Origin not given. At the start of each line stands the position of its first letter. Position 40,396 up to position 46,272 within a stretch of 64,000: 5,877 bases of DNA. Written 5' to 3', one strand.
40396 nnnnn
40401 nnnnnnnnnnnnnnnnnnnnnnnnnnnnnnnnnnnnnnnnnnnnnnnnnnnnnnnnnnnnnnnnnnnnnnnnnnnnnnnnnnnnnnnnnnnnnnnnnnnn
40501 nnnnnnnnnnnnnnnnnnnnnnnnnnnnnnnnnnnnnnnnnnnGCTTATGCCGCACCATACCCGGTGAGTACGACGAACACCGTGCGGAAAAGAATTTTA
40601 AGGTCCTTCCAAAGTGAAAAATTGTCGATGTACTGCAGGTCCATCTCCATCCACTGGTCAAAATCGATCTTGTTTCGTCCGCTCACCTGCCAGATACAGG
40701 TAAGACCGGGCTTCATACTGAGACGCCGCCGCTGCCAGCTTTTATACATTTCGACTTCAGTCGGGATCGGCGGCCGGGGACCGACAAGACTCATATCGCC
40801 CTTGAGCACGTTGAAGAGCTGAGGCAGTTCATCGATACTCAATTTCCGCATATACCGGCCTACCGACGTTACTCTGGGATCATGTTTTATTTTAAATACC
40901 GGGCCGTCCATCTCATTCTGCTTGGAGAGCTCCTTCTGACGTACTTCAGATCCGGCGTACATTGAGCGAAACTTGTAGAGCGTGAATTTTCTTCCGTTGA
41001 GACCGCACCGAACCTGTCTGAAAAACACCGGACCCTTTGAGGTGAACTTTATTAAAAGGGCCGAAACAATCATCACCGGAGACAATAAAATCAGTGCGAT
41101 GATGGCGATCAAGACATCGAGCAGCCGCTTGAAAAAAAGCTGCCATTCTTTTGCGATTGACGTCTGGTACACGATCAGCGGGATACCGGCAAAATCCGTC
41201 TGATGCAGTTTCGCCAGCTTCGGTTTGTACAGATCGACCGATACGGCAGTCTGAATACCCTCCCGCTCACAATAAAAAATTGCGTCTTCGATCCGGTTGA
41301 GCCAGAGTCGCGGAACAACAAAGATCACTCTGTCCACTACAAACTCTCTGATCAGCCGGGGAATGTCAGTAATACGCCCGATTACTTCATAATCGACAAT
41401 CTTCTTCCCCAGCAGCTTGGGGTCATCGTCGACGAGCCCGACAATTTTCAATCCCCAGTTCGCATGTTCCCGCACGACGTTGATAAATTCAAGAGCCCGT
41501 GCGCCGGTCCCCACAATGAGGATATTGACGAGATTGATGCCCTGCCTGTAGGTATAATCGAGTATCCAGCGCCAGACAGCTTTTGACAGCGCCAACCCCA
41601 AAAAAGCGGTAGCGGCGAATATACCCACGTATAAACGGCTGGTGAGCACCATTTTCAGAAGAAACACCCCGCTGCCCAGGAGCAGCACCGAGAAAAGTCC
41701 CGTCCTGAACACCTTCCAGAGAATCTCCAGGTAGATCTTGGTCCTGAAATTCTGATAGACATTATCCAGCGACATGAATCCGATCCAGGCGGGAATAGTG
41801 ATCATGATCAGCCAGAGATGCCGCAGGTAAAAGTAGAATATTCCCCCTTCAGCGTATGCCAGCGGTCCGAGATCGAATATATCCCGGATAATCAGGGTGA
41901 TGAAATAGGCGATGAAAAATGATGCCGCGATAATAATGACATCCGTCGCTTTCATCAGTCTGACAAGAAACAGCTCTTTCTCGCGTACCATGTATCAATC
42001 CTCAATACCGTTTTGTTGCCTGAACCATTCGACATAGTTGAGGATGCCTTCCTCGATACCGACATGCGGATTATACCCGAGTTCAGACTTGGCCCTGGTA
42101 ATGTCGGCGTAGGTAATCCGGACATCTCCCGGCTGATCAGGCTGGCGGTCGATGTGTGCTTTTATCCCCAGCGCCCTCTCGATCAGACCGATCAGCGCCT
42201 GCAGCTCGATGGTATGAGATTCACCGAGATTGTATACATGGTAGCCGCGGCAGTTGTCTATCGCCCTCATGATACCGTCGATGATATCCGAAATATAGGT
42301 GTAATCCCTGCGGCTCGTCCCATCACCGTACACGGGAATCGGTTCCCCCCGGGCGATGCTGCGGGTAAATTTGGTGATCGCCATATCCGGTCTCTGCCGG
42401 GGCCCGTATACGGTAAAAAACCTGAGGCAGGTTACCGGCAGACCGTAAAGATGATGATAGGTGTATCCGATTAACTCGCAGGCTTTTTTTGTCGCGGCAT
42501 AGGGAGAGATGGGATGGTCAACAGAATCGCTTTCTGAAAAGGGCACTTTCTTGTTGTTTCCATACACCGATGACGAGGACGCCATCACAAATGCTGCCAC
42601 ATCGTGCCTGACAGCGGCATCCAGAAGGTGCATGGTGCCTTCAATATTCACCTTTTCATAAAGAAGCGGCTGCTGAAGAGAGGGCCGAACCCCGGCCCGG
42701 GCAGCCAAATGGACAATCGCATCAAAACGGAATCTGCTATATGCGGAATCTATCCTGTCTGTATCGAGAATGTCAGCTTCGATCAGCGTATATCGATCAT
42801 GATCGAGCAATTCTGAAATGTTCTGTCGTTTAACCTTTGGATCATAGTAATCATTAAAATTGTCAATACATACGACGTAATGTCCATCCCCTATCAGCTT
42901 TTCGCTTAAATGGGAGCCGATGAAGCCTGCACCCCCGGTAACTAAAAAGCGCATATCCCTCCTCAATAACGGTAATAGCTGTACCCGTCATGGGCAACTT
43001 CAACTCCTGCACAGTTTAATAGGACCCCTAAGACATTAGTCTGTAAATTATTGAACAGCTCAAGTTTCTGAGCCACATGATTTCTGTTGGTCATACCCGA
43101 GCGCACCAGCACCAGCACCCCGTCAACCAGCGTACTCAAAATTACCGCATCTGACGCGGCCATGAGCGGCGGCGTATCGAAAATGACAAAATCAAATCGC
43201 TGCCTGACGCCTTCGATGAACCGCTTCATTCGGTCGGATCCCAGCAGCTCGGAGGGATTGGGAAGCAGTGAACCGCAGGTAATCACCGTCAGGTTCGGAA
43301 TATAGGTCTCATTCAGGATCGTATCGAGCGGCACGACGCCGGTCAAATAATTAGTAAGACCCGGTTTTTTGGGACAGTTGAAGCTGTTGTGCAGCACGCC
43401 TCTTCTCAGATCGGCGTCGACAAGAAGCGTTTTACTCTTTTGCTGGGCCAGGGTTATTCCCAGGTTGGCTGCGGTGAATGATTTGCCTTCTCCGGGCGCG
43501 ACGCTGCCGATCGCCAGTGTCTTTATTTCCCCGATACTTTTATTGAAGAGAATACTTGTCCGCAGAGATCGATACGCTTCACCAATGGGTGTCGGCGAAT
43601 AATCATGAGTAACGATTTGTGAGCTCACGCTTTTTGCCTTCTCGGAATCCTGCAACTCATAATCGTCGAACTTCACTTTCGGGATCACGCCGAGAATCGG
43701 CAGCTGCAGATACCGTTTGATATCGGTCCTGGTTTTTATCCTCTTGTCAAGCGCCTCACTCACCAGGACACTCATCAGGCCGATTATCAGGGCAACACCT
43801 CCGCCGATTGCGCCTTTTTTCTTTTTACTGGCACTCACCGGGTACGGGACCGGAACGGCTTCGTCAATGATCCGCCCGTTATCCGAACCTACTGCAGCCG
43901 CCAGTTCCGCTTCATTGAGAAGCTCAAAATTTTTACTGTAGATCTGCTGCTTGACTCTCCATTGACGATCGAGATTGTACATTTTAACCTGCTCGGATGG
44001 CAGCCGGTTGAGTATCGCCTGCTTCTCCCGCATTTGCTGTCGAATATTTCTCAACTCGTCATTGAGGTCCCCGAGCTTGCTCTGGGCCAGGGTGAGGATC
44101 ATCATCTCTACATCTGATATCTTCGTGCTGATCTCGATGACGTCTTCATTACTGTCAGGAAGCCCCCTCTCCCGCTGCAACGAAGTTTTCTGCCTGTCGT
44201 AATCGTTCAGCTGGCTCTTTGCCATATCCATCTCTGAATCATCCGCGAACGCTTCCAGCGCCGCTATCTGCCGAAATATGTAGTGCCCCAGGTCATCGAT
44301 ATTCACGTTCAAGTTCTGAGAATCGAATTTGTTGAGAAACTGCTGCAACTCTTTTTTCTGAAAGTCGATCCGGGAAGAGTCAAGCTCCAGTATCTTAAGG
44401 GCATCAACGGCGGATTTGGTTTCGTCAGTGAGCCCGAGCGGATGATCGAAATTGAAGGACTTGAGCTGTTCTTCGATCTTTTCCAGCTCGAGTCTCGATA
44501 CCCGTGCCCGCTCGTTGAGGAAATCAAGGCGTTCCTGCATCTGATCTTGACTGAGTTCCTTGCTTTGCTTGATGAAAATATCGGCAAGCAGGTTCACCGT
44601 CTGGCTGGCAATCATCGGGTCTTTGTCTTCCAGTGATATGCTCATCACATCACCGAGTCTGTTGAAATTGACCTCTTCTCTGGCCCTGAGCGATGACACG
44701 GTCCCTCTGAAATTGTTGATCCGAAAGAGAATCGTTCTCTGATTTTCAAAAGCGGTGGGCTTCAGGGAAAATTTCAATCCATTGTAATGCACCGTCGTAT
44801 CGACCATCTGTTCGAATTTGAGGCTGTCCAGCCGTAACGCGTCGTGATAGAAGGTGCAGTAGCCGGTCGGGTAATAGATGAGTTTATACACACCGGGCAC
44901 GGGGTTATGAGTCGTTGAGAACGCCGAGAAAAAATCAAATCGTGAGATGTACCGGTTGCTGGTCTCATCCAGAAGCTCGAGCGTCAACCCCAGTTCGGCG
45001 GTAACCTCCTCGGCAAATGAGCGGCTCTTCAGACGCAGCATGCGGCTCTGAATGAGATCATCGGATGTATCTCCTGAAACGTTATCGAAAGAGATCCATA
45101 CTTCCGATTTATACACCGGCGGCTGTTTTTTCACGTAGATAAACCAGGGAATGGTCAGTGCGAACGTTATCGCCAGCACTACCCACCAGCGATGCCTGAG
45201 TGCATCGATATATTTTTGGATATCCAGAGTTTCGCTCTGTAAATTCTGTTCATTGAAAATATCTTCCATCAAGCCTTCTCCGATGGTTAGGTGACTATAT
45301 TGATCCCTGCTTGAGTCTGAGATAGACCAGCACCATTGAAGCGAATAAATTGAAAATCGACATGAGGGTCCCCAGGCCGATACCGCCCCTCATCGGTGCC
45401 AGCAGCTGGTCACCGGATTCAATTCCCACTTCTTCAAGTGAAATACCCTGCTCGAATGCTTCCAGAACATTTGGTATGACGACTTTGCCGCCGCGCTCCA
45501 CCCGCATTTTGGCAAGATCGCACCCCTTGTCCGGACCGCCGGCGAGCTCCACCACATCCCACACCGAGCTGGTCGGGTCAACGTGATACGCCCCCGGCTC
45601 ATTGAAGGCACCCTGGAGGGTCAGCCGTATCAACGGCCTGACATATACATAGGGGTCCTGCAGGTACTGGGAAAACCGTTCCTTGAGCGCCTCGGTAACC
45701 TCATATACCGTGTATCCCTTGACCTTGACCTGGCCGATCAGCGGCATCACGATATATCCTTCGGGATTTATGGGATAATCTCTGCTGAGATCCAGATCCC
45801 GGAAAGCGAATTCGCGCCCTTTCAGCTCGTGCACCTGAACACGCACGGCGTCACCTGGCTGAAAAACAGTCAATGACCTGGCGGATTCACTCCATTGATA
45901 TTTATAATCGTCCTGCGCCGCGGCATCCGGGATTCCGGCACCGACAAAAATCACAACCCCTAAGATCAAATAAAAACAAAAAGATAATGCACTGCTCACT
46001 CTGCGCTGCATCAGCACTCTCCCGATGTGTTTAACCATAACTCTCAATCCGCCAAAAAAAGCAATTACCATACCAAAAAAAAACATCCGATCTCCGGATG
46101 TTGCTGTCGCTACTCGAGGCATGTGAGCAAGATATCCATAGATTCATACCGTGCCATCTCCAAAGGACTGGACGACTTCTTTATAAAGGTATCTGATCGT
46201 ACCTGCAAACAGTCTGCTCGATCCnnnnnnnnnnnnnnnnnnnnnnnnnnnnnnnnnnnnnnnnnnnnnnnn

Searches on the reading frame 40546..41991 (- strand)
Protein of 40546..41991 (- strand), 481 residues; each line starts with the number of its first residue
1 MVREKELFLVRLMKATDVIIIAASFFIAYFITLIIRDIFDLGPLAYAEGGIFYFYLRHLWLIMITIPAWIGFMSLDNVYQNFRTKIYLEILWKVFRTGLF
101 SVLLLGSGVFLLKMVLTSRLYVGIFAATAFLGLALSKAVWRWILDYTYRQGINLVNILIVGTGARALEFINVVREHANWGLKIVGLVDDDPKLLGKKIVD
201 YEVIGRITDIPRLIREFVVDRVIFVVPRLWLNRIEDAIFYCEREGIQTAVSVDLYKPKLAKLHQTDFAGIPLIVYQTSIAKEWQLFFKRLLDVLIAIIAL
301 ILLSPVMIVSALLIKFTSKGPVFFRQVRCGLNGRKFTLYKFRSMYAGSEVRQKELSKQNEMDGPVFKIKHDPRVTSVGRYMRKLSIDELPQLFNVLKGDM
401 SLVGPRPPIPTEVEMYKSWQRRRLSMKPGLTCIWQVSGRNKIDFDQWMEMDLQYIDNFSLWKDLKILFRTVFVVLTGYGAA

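Call 8: search_protein_families(library=pfam, proteins=[window:40546-41991:-], max_evalue=0.01)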
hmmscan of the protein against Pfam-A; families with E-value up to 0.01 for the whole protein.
window:40546-41991:- (481 aa): 3 families
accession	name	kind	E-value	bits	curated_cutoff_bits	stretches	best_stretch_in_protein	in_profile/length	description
PF02397.22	Bac_transf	-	3.7e-70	235.5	27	1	288-475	1-178/179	Bacterial sugar transferase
PF13727.12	CoA_binding_3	-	4.3e-17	63.1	25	1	77-244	4-167/175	CoA-binding domain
PF02629.25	CoA_binding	-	0.0053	17.9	22.3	0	156-250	5-92/97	CoA binding domain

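Call 84: search_protein_families(library=ncbifam, proteins=[window:40546-41991:-], max_evalue=0.001)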
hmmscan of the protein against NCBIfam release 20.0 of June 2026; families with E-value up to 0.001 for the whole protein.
window:40546-41991:- (481 aa): 14 families
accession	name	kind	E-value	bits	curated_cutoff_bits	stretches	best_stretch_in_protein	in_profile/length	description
TIGR03025.1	EPS_sugtrans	subfamily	2.2e-125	419.4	295.55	1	17-480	3-444/445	exopolysaccharide biosynthesis polyprenyl glycosylphosphotransferase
TIGR03023.1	WcaJ_sugtrans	equivalog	1.6e-105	354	410.75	1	16-479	2-451/453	undecaprenyl-phosphate glucose phosphotransferase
NF041877.1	EPS_EpsZ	equivalog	4.9e-97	325.4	800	1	150-480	130-458/459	exopolysaccharide biosynthesis polyisoprenyl-phosphate hexose-1-phosphate transferase EpsZ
TIGR03022.1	WbaP_sugtrans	subfamily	4.3e-87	293.3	403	1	15-480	3-455/456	undecaprenyl-phosphate galactose phosphotransferase WbaP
TIGR03013.1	EpsB_2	subfamily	6.2e-60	203.5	393.35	1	77-480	50-442/443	TIGR03013 family XrtA/PEP-CTERM system glycosyltransferase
NF052601.1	undeca_RfbP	equivalog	1.1e-59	201.7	330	1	280-476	37-237/244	undecaprenyl-phosphate galactose phosphotransferase family protein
NF007518.0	PRK10124.1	equivalog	8.9e-55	186.2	684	1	54-473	44-456/464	undecaprenyl-phosphate glucose phosphotransferase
NF011751.0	PRK15204.1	equivalog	7.9e-53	179.7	907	1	70-480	67-475/476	undecaprenyl-phosphate galactose phosphotransferase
NF050817.1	PolSacchBiosHfsE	equivalog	2e-49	168.6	750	1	111-475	98-460/467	polysaccharide biosynthesis protein HfsE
NF045514.1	glycotran_HepC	equivalog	7.5e-30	103.8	140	1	275-407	104-211/220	heterocyst development glycosyltransferase HepC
NF003990.0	PRK05472.1-4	equivalog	3.1e-06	26.9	233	1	155-258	85-186/214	redox-sensing transcriptional repressor Rex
NF003993.0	PRK05472.2-2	equivalog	2.5e-05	23.9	217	1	156-268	85-195/212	redox-sensing transcriptional repressor Rex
NF003996.0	PRK05472.2-5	equivalog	7.8e-05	22.6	138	1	155-239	78-160/209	redox-sensing transcriptional repressor Rex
NF003995.0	PRK05472.2-4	subfamily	0.00037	20.1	126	1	155-268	84-195/213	redox-sensing transcriptional repressor Rex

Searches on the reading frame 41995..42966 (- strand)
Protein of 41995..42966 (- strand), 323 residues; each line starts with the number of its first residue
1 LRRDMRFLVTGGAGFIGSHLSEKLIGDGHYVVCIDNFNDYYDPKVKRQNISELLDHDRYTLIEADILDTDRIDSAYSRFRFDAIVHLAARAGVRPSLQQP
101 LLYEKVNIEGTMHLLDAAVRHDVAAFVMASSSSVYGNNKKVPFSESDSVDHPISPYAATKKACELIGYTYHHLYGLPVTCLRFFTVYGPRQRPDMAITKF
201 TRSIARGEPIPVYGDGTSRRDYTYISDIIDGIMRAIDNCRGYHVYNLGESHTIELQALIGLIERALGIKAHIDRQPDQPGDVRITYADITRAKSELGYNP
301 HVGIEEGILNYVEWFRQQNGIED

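Call 8: search_protein_families(library=pfam, proteins=[window:41995-42966:-], max_evalue=0.01)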
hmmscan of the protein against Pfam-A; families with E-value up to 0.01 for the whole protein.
window:41995-42966:- (323 aa): 9 families
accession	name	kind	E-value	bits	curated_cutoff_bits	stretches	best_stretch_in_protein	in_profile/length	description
PF16363.11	GDP_Man_Dehyd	-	3.5e-67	227.7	27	1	8-308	1-329/332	GDP-mannose 4,6 dehydratase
PF01370.27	Epimerase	-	6.4e-62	209.5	20.9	1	8-248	2-240/240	NAD dependent epimerase/dehydratase family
PF01073.25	3Beta_HSD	-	2.8e-21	76.2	22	1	8-232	1-225/280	3-beta hydroxysteroid dehydrogenase/isomerase family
PF04321.23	RmlD_sub_bind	-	9.4e-17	61.4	27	1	5-254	1-222/287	RmlD substrate binding domain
PF02719.21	Polysacc_synt_2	-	4.7e-15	56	20.2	1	8-254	2-237/293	Polysaccharide biosynthesis protein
PF07993.18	NAD_binding_4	-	5e-10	39.4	20.1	1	9-192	1-210/258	Male sterility protein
PF13460.12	NAD_binding_10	-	3.1e-08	34.1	27.2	1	11-164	1-128/184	NAD(P)H-binding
PF08659.16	KR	-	2e-05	25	22.6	1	7-144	3-150/180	KR domain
PF00106.31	adh_short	-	0.00052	20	26.6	1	8-121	4-122/195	short chain dehydrogenase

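Call 35: search_protein_families(library=ncbifam, proteins=[window:41995-42966:-], max_evalue=0.00001)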
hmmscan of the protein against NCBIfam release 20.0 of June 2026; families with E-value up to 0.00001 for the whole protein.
window:41995-42966:- (323 aa): 28 families (the best 25 are shown)
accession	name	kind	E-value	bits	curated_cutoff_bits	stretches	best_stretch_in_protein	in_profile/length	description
TIGR01181.1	dTDP_gluc_dehyt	equivalog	4.6e-56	190.2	365.1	1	7-319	2-315/321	dTDP-glucose 4,6-dehydratase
TIGR01179.1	galE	equivalog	1.5e-54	185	262.3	1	7-318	2-328/332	UDP-glucose 4-epimerase GalE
TIGR04180.1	EDH_00030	hypoth_equivalog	6.8e-45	153.4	475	1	8-301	2-295/297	NAD-dependent 4,6-dehydratase LegB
NF011728.1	PRK15181.1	equivalog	1.9e-42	145.5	760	1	5-317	16-339/348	Vi polysaccharide biosynthesis UDP-N-acetylglucosaminuronic acid C-4 epimerase TviC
NF007956.0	PRK10675.1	subfamily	3.1e-39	135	394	1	5-314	1-328/338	UDP-glucose 4-epimerase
TIGR02197.1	heptose_epim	equivalog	1.4e-33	116.5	274.6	1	8-317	2-315/316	ADP-glyceromanno-heptose 6-epimerase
NF007490.0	PRK10084.1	subfamily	5.9e-33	114.3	649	1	5-317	1-336/361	dTDP-glucose 4,6-dehydratase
NF007582.0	PRK10217.1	equivalog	1.4e-28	100.1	698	1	6-316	3-332/355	dTDP-glucose 4,6-dehydratase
TIGR02622.1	CDP_4_6_dhtase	equivalog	1.7e-24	86.6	278.45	1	4-174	4-172/352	CDP-glucose 4,6-dehydratase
NF008872.0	PRK11908.1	equivalog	1.9e-23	83.1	294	1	6-251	3-255/349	bifunctional UDP-4-keto-pentose/UDP-xylose synthase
NF042422.1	oxyalk_red_OleD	equivalog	1.1e-19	71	580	1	5-238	1-217/329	2-alkyl-3-oxoalkanoate reductase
TIGR03466.1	HpnA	hypoth_equivalog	3.9e-18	65.4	367.65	1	6-270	2-250/327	hopanoid-associated sugar epimerase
NF043036.1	ErythonDh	equivalog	9.4e-18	64.5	325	1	5-209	1-201/321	D-erythronate dehydrogenase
NF047922.1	GDPFucSynFcl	equivalog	2.4e-17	63.3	500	1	52-318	28-304/308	GDP-L-fucose synthase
NF005998.1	PRK08125.1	equivalog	6.3e-17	61.2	777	1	2-248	313-566/649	bifunctional UDP-4-amino-4-deoxy-L-arabinose formyltransferase/UDP-glucuronic acid oxidase ArnA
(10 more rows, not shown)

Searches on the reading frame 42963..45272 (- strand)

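Call 8: search_protein_families(library=pfam, proteins=[window:42963-45272:-], max_evalue=0.01)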
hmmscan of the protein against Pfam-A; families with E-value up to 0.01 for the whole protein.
window:42963-45272:- (769 aa): 6 families
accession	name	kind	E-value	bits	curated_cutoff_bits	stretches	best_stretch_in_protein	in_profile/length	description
PF13614.12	AAA_31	-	8.8e-12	45.7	27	1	584-745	2-169/177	AAA domain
PF10609.15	ParA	-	5.2e-09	36.3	27.1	1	585-764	5-184/246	NUBPL iron-transfer P-loop NTPase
PF02706.20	Wzz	-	4.3e-07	30.6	25.5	1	14-93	1-90/91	Chain length determinant protein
PF01656.29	CbiA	-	1.9e-06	28.3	25.4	1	593-753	8-81/125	CobQ/CobB/MinD/ParA nucleotide binding domain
PF13807.11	GNVR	-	2.1e-05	24.8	27.7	1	430-505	5-80/82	G-rich domain on putative tyrosine kinase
PF13500.12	AAA_26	-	0.0013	19.1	27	0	708-756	120-168/198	AAA domain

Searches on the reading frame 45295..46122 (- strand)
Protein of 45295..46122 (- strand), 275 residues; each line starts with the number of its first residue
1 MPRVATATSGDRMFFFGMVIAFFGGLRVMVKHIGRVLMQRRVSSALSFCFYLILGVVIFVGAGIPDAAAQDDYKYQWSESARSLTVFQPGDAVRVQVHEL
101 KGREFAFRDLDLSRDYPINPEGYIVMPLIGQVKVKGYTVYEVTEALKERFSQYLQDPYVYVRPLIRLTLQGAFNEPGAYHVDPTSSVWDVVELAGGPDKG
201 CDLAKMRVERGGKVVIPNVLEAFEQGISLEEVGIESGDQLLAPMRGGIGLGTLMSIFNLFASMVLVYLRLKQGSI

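Call 8: search_protein_families(library=pfam, proteins=[window:45295-46122:-], max_evalue=0.01)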
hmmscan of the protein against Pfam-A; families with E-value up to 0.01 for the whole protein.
window:45295-46122:- (275 aa): 2 families
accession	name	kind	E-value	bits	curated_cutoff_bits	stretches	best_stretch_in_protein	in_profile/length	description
PF02563.21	Poly_export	-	1.4e-18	67.2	28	1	85-162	7-75/77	Polysaccharide biosynthesis/export protein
PF10531.15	SLBB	-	8.5e-05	22.8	27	1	168-214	3-51/55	SLBB domain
